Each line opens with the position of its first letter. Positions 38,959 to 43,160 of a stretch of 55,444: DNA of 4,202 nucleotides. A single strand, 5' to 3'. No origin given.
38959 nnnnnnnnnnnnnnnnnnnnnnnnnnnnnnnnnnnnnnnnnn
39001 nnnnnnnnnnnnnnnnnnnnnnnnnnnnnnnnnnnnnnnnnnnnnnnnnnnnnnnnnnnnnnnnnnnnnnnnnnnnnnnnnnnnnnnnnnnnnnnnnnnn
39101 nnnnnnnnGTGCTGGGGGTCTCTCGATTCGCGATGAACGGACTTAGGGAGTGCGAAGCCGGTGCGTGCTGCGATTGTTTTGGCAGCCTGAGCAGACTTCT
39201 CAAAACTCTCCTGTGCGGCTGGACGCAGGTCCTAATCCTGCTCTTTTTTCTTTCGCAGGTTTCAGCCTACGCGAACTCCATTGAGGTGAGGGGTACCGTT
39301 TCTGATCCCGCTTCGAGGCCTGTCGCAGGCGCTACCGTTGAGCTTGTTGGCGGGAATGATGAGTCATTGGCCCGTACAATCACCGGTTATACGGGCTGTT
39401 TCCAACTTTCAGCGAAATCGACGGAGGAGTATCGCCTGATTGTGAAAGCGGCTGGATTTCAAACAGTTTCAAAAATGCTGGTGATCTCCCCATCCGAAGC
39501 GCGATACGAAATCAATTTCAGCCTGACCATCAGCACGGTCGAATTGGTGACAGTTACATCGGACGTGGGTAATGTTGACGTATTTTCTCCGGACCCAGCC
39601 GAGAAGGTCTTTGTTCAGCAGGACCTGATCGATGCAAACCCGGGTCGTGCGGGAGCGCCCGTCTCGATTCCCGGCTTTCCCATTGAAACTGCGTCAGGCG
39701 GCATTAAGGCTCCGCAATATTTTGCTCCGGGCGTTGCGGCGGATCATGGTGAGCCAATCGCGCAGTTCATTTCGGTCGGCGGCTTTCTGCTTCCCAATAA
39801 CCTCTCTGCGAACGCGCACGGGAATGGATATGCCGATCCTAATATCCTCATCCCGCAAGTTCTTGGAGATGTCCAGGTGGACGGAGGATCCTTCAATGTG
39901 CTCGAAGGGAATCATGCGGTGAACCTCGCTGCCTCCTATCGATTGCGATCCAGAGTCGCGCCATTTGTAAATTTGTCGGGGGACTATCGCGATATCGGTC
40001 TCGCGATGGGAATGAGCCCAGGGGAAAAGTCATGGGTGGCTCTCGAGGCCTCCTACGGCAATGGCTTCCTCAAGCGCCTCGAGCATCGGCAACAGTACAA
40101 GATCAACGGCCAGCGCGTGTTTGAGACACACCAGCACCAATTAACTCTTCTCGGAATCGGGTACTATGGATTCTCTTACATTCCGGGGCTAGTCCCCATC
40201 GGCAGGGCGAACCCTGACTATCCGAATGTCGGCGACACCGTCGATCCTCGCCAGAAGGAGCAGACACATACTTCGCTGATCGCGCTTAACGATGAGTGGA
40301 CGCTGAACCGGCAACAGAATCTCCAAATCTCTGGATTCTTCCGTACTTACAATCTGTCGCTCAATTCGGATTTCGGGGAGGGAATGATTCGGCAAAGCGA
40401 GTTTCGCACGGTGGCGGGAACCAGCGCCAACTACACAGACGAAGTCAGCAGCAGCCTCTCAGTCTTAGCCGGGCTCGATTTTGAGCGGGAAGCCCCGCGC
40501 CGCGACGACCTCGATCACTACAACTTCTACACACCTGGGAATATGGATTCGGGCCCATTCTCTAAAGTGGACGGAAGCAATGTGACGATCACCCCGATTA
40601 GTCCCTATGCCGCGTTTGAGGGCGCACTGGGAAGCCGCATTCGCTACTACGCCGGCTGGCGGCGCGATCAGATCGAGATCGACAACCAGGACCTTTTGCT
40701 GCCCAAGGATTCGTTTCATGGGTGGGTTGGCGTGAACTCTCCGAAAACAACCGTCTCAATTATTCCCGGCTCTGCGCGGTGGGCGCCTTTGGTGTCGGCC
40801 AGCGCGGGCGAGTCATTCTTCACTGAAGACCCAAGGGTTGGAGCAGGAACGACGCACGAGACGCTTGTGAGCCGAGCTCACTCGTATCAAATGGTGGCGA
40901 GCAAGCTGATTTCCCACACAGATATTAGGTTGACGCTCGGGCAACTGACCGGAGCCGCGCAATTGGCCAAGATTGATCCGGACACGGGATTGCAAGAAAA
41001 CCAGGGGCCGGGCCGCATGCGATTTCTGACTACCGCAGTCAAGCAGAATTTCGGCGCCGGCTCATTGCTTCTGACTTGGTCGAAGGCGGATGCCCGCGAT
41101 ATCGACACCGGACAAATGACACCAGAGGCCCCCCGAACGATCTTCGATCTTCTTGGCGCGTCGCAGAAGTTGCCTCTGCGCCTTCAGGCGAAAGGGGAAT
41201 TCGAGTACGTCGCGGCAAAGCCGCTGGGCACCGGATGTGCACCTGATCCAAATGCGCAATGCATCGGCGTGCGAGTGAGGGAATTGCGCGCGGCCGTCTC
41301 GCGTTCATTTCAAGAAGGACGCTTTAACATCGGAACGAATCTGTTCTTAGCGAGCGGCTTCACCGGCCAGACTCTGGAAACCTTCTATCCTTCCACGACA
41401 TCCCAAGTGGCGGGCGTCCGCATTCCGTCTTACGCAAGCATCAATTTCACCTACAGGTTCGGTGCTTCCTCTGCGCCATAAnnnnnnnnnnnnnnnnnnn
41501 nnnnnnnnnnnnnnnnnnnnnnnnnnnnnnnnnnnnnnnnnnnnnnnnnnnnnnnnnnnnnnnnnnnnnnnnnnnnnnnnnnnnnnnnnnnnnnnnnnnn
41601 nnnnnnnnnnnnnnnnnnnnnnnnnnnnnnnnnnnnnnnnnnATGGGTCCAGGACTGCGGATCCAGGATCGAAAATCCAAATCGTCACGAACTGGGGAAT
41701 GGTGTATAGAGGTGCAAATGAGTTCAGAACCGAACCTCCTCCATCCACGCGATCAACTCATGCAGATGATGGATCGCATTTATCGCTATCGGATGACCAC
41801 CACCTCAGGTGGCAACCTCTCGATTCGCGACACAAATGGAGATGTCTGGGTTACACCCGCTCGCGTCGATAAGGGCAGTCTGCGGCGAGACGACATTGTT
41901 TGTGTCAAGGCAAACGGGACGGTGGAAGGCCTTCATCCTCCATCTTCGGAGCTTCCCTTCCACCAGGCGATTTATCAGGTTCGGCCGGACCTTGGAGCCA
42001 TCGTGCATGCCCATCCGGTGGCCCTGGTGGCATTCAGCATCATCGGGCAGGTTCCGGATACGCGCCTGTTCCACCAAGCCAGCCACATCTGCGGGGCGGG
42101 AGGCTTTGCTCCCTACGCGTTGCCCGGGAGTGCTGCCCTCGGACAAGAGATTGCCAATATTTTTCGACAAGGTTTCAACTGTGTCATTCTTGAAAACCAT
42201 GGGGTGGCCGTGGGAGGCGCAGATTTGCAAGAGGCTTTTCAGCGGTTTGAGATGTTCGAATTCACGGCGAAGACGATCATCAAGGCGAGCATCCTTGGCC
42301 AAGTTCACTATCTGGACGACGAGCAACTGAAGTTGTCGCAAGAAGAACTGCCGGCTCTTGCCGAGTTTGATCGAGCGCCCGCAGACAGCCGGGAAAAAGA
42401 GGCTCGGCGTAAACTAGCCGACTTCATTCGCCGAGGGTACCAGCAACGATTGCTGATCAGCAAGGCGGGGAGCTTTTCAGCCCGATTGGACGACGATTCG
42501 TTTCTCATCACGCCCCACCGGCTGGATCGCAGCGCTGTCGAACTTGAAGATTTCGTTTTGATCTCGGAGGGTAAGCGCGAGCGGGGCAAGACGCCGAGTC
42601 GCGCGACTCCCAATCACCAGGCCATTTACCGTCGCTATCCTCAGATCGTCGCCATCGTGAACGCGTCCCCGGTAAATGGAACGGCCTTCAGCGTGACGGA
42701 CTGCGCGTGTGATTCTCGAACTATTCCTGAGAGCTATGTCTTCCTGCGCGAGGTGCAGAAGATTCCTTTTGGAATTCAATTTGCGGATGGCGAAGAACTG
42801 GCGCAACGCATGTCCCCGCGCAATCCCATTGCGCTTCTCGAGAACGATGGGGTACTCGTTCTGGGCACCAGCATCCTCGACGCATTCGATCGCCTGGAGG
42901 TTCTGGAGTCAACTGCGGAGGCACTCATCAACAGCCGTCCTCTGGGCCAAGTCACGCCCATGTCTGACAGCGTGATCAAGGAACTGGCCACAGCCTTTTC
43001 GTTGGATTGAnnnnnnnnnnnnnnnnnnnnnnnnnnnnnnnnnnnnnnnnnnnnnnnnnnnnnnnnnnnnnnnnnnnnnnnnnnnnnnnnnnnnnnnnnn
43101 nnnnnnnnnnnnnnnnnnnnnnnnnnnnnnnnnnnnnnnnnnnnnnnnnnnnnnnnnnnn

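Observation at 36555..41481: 861-aa single-polypeptide fusion of two different NicO-type Ni/Co transporter domains behind a large periplasmic domain, immediately followed by a TonB-dependent receptor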

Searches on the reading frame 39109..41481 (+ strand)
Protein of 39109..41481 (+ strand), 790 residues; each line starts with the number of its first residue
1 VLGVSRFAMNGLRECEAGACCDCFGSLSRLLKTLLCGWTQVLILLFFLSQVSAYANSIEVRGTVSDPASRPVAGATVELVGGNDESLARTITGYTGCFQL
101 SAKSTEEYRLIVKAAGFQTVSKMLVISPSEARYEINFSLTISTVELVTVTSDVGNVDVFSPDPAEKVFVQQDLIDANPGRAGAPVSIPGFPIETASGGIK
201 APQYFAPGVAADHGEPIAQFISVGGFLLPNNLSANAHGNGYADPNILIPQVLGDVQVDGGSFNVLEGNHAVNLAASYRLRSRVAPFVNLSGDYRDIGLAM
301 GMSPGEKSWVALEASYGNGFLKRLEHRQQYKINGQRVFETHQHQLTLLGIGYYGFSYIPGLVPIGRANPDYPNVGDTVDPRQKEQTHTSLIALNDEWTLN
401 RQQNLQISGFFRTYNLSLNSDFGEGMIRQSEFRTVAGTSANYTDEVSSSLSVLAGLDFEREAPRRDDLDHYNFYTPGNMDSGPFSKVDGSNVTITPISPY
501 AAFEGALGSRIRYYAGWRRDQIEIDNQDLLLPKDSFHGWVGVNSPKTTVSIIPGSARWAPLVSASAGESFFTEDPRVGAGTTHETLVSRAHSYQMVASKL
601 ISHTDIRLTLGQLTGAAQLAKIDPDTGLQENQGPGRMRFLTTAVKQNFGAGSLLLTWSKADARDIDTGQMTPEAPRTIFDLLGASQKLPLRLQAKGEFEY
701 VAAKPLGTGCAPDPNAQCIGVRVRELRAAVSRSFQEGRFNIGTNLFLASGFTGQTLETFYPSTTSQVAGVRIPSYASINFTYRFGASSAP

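Call 3: search_protein_families(library=pfam, proteins=[window:39109-41481:+], max_evalue=0.01)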
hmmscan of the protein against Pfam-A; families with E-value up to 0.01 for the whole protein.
window:39109-41481:+ (790 aa): 3 families
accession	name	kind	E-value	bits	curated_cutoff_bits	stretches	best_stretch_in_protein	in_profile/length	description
PF13620.12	CarboxypepD_reg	-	7.7e-13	49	32.3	1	60-140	2-82/82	Carboxypeptidase regulatory-like domain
PF13715.12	CarbopepD_reg_2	-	3.6e-08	33.7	32.2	1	60-149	1-86/88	CarboxypepD_reg-like domain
PF25020.1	TTR_TEN1-4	-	0.0064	16.8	27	0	60-127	9-74/86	Teneurin TTR-like domain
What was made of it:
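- Checked: ORF 39109-41481 lies 127 nt downstream on the same strand and has a CarboxypepD_reg domain, E 8e-13 (call 3).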

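Call 4: search_protein_families(library=ncbifam, proteins=[window:39109-41481:+], max_evalue=0.01)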
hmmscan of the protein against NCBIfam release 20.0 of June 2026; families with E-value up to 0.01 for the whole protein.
window:39109-41481:+ (790 aa): 2 families
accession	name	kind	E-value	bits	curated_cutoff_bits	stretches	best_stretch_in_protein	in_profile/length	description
TIGR04056.1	OMP_RagA_SusC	subfamily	0.00098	17.5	368.25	1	58-121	1-58/981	SusC/RagA family TonB-linked outer membrane protein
NF052230.1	T9SS_PorE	exception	0.0072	14.6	600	1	58-142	423-508/648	PorE family type IX secretion system protein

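Call 14: search_protein_families(library=pfam, proteins=[window:39250-41478:+], max_evalue=10)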
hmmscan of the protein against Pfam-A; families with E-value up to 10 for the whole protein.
window:39250-41478:+ (743 aa): 7 families
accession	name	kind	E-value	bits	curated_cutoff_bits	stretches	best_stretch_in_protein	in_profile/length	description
PF13620.12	CarboxypepD_reg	-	6.9e-13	49.2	32.3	1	13-93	2-82/82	Carboxypeptidase regulatory-like domain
PF13715.12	CarbopepD_reg_2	-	3.3e-08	33.9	32.2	1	13-102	1-86/88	CarboxypepD_reg-like domain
PF25020.1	TTR_TEN1-4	-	0.0057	17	27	1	13-80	9-74/86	Teneurin TTR-like domain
PF02369.22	Big_1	-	0.047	14.2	34.9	1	9-68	17-79/93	Bacterial Ig-like domain (group 1)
PF17210.9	SdrD_B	-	0.053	14.2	29.7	1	17-70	16-70/112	SdrD B-like domain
PF07210.18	DUF1416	-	0.17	12.3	23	1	11-57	20-65/97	Protein of unknown function (DUF1416)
PF11974.14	bMG3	-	0.2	12.1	34.9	1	23-59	26-62/103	Bacterial alpha-2-macroglobulin MG3 domain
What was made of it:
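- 39109..41481 (+): Outer-membrane protein (790 aa): CarboxypepD_reg domain, a TonB-box-like ELVTVTS motif, a conserved plug-position region, and a barrel of about 22 strands. Pfam CarboxypepD_reg, E 8e-13, with no Plug or TonB_dep_Rec hit (calls 3, 14).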

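Call 20: search_solved_structures(query=window:39250-41478:+, max_evalue=1)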
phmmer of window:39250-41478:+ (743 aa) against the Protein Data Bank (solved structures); distinct sequences matched with E-value up to 1: 1.
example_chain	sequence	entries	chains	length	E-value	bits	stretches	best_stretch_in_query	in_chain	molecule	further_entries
5umh_A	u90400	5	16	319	0.26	12.5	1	572-670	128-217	Catechol 1,2-dioxygenase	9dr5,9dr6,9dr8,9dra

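Call 36: find_homologous_proteins(query=window:39250-41478:+, max_evalue=0.00001)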
Query window:39250-41478:+ (743 aa): 3914 proteins with E <= 0.00001 among 8000 candidates; the best 120 are listed.
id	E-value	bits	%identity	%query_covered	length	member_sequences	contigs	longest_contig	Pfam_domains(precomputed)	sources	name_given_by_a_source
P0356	0.0e+0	1682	100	100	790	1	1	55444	PF13715.13,PF13620.13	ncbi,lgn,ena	-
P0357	0.0e+0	1336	79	100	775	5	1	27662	PF13620.13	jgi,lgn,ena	-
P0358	0.0e+0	1270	74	100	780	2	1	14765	PF13715.13,PF13620.13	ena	-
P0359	0.0e+0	1267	74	99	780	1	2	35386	PF13715.13,PF13620.13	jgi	jgi:hypothetical protein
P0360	0.0e+0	1267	75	99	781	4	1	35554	PF13620.13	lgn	-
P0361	0.0e+0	1266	73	99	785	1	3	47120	PF13715.13,PF13620.13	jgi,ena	-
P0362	0.0e+0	1263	73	99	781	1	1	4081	PF13620.13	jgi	jgi:hypothetical protein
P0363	0.0e+0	1249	72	100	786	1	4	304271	PF13715.13,PF13620.13,PF22904.4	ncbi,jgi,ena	ncbi:MAG: TonB-dependent receptor [Terracidiphilus sp.]|jgi:hypothetical protein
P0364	0.0e+0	1248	74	99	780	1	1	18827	PF13715.13,PF13620.13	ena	-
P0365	0.0e+0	1247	72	99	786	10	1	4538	PF13715.13,PF13620.13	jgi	-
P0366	0.0e+0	1246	73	99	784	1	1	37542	PF13715.13,PF13620.13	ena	-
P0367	0.0e+0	1238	72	99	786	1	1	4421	PF13715.13,PF13620.13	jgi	jgi:hypothetical protein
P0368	0.0e+0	1233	72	100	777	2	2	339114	PF13715.13,PF13620.13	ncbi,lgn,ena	-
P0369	0.0e+0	1233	73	99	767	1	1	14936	PF13715.13,PF13620.13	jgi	jgi:hypothetical protein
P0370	0.0e+0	1230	72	99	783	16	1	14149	PF13715.13,PF13620.13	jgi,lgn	jgi:hypothetical protein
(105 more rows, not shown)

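Call 39: search_solved_structures(query=A4, max_evalue=10)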
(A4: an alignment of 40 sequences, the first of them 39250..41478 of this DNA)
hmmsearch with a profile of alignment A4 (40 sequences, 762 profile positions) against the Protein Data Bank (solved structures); distinct sequences matched with E-value up to 10: 21.
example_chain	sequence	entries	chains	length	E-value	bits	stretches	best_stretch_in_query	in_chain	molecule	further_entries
8aa4_A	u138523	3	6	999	8.2e-06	27.1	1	8-119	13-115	SusC homolog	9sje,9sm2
9c7v_B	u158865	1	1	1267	1.4e-05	26.3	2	25-99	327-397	BOS complex subunit NOMO2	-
9gbc_A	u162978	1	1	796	1.6e-05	26.2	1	9-125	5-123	TonB-linked outer membrane receptor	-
9hfj_A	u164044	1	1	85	0.0005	21.2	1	24-94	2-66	SusC homolog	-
9e7m_Ta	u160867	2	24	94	0.028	15.4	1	27-95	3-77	Tail fiber protein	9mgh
1uwy_A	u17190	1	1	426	0.18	12.8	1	25-101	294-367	CARBOXYPEPTIDASE M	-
4u3s_B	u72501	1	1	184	0.22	12.5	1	36-97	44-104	Cellulosomal scaffoldin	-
4wi0_B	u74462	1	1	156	0.22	12.4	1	43-97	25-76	Cellulosomal scaffoldin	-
2azq_A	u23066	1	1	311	0.38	11.7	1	28-72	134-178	catechol 1,2-dioxygenase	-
3mn8_A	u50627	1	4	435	0.42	11.5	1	23-109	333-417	LP15968p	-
6gz3_AX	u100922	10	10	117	0.47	11.4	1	432-467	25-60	ribosomal protein uL23 | 60S ribosomal protein L23a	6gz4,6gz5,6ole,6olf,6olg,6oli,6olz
11he_cc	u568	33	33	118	0.47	11.4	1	432-467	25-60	Large ribosomal subunit protein uL23 | 60S ribosomal protein L23a | uL23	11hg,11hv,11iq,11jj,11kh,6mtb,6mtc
3jag_X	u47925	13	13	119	0.48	11.3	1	432-467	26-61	uL23 | Ribosomal protein uL23 | 60S RIBOSOMAL PROTEIN UL23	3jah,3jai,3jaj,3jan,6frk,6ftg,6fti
6qzp_LX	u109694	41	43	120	0.49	11.3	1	432-467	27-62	60S ribosomal protein L23a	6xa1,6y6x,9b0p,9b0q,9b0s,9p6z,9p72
9y49_CX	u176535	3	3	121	0.5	11.3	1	432-467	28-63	60S ribosomal protein L23a | Large ribosomal subunit protein uL23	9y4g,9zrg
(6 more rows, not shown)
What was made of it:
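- Closest known: TonB-dependent transporters for metals. Same: It also has an N-terminal CarboxypepD_reg domain, as SusC-like receptors do (call 39).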

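Call 55: predict_structure(alignment_id=A4)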
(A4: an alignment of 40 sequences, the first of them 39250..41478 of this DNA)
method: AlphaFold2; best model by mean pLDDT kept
length: 743 residues; sequences in the alignment: 40
mean_pLDDT: 54.3   pTM: 0.54
mean pLDDT of the five models: 54.3, 53.9, 48.5, 47.9, 35.7
residues with pLDDT >= 90: 16; 70-90: 162; 50-70: 245; < 50: 320
segments of 3 or more residues with pLDDT < 50: 1-8, 96-176, 181-234, 273-278, 312-336, 369-398, 413-448, 480-488, 508-511, 528-531, 570-586, 625-628, 657-672, 705-725, 740-743
pLDDT, mean of each block of 10 residues (from residue 1): 38 86 86 80 88 82 83 83 78 50 26 28 32 28 31 24 28 47 35 24 27 27 36 57 67 73 71 49 72 83 64 40 38 45 70 73 56 30 34 42 70 42 31 37 46 71 73 57 46 57 57 63 54 57 64 72 62 32 49 70 72 63 54 68 68 54 37 58 62 68 45 37 53 64 40
secondary structure, 60 per line:
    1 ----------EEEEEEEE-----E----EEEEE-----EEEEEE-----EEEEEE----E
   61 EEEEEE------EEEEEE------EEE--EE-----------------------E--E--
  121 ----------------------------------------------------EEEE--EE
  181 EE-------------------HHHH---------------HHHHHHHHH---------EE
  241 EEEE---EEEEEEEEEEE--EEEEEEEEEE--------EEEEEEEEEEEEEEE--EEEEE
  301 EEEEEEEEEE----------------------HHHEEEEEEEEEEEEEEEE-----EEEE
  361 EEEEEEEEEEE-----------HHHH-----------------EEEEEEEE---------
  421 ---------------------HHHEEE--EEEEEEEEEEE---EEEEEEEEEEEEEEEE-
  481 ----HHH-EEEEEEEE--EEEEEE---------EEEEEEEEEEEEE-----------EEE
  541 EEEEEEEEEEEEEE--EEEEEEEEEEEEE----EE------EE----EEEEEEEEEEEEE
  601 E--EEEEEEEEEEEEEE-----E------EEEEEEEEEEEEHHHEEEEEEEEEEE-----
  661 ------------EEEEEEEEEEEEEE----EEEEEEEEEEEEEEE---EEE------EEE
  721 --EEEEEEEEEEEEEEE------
elements in order (helices of 4 or more, strands of 3 or more residues): E11-18 E29-33 E39-44 E50-55 E60-66 E73-78 E85-87 E173-176 E179-182 H202-205 H221-229 E239-244 E248-258 E261-270 E279-293 E296-310 E336-351 E357-371 H383-386 E404-411 E445-447 E450-460 E464-479 E489-496 E499-504 E514-526 E538-554 E557-569 E588-601 E604-617 E630-641 E645-655 E673-686 E691-705 E709-711 E718-720 E723-737
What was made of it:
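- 39109..41481 (+): The AlphaFold2 model has mean pLDDT 54 and about 22 strands (call 55).
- On TonB-dependent transporter (the downstream 790-aa protein): About 22 strands in aa 239-737 of a low-confidence model (mean pLDDT 54, call 55).
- Closest known: TonB-dependent transporters for metals. Different: The plug-position region could not be modelled (call 55).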

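Call 59: fold_search(model_id=the predicted structure, library=pdb)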
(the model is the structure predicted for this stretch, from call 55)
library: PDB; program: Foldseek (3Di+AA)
matches with E <= 10: 960; with E <= 0.001: 223
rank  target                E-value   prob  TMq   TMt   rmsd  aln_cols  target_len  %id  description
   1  8s34_A                2.3e-09  1.00  0.32  0.34  15.3       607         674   10  Ferric-mycobactin receptor (FemA) in complex with aeruginic acid (released 2025-02-26)
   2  2o5p_B                1.3e-08  1.00  0.34  0.34  11.7       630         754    8  Crystal structure of the full length ferric pyoverdine outer membrane receptor FpvA of Pseudomonas aeruginosa in its a (released 2007-10-30)
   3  1nqe                  1.8e-08  1.00  0.34  0.44  10.5       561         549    8  OUTER MEMBRANE COBALAMIN TRANSPORTER (BTUB) FROM E. COLI (released 2003-04-29)
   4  9a30_MODEL_1_A        1.8e-08  1.00  0.32  0.38  11.1       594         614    9  Model of E. coli btuB by in-cell photo-crosslinking MS and deep learning (released 2023-02-24)
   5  1ujw_A                2.3e-08  1.00  0.34  0.42  13.8       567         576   10  Structure of the complex between BtuB and Colicin E3 Receptor binding domain (released 2003-11-25)
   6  9c4o                  2.6e-08  1.00  0.35  0.38  12.9       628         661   10  Cryo-EM structure of PqqU with ligand PQQ (released 2024-06-19)
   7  2gsk_A                3.7e-08  1.00  0.32  0.39  12.7       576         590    9  Structure of the BtuB:TonB Complex (released 2006-06-13)
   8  9dhe                  6.4e-08  1.00  0.35  0.42  17.4       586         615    9  The crystal structure on the heme/hemoglobin transporter ChuA, in complex with heme (released 2025-05-21)
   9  4aip_A                7.1e-08  1.00  0.35  0.38  13.2       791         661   10  The FrpB iron transporter from Neisseria meningitidis (F3-3 variant) (released 2013-01-23)
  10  3m8b                  7.9e-08  1.00  0.32  0.42  14.8       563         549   10  Crystal structure of spin-labeled BtuB V10R1 in the apo state (released 2010-09-15)
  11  9ex3_A                9.7e-08  1.00  0.33  0.36  17.6       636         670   11  Ferric-mycobactin receptor (FemA) in complex with dihydroaeruginoic acid (released 2025-02-26)
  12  3rgn                  1.1e-07  1.00  0.34  0.43  10.7       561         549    9  Crystal structure of spin-labeled BtuB W371R1 (released 2011-10-26)
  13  3rgm                  1.2e-07  1.00  0.32  0.42  13.8       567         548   10  Crystal structure of spin-labeled BtuB T156R1 (released 2011-10-26)
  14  4aip_B                1.3e-07  1.00  0.35  0.39  11.6       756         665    9  The FrpB iron transporter from Neisseria meningitidis (F3-3 variant) (released 2013-01-23)
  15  1by5_A                1.3e-07  1.00  0.31  0.32  13.6       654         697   11  FHUA FROM E. COLI, WITH ITS LIGAND FERRICHROME (released 1999-01-13)
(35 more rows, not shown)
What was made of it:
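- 39109..41481 (+): All 50 top Foldseek PDB hits are TonB-dependent transporters, E 2e-9 to 2e-6 (call 59).
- Closest known: TonB-dependent transporters for metals. Same: All 50 top structural matches are TonB-dependent transporters (call 59).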

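Call 80: find_encoding_contigs(protein=P0356, flank=10000, max_places=3)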
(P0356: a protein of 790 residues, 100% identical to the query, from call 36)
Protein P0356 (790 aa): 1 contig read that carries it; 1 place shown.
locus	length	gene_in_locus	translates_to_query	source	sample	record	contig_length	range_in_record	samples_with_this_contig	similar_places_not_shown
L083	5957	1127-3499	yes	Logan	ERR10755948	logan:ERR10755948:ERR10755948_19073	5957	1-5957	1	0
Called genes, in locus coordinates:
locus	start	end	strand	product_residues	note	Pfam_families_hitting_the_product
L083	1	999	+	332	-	?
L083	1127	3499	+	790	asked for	PF13620:CarboxypepD_reg, PF13715:CarbopepD_reg_2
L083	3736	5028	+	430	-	PF00596:Aldolase_II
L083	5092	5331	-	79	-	-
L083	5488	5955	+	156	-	?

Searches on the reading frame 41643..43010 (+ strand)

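Call 3: search_protein_families(library=pfam, proteins=[window:41643-43010:+], max_evalue=0.01)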
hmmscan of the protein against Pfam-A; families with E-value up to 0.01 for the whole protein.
window:41643-43010:+ (455 aa): 1 family
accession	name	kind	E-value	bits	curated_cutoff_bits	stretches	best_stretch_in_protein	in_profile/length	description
PF00596.27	Aldolase_II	-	2.2e-67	226.9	22.2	2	38-211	2-181/183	Class II Aldolase and Adducin N-terminal domain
